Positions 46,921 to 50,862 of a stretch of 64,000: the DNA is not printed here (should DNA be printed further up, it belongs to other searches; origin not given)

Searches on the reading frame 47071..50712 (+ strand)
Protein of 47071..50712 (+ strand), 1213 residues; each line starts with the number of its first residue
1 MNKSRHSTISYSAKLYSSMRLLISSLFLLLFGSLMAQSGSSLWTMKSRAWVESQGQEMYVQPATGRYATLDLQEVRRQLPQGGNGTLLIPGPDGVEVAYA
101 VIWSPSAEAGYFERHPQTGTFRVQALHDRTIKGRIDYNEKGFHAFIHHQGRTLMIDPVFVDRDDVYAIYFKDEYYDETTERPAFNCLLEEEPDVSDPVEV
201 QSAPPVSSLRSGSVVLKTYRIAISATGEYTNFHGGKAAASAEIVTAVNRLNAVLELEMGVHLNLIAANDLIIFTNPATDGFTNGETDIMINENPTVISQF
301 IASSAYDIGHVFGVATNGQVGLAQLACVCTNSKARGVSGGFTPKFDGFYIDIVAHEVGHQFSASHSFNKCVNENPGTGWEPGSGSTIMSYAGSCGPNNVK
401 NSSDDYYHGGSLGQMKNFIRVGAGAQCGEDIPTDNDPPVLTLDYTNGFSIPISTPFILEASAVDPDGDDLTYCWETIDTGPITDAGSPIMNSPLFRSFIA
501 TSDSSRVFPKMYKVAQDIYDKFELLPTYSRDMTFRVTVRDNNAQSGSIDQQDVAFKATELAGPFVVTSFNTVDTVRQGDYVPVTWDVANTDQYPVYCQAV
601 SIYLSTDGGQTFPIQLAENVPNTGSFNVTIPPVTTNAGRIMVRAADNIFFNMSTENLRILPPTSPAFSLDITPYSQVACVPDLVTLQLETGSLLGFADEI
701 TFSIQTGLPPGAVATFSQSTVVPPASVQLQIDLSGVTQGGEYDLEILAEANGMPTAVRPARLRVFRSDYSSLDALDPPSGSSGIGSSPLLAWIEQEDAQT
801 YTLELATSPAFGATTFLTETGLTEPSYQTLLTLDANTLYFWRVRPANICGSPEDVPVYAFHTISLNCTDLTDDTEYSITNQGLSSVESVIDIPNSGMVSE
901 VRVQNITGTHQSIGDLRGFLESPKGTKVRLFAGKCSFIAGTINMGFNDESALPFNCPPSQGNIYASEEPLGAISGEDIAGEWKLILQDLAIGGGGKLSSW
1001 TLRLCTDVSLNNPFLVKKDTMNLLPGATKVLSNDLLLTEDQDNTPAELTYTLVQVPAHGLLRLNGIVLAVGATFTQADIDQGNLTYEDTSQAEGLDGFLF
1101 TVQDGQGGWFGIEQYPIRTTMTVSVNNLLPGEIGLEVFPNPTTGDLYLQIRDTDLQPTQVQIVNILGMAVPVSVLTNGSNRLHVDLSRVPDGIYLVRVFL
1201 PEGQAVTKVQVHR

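Call 35: search_protein_families(library=ncbifam, proteins=[window:47071-50712:+], max_evalue=0.00001)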
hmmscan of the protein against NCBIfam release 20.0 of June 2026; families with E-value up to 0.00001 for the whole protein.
window:47071-50712:+ (1213 aa): 1 family
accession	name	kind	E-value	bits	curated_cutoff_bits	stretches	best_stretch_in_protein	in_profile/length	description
TIGR04183.1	Por_Secre_tail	domain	5.2e-10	39.2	23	1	1137-1209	1-69/72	T9SS type A sorting domain-containing protein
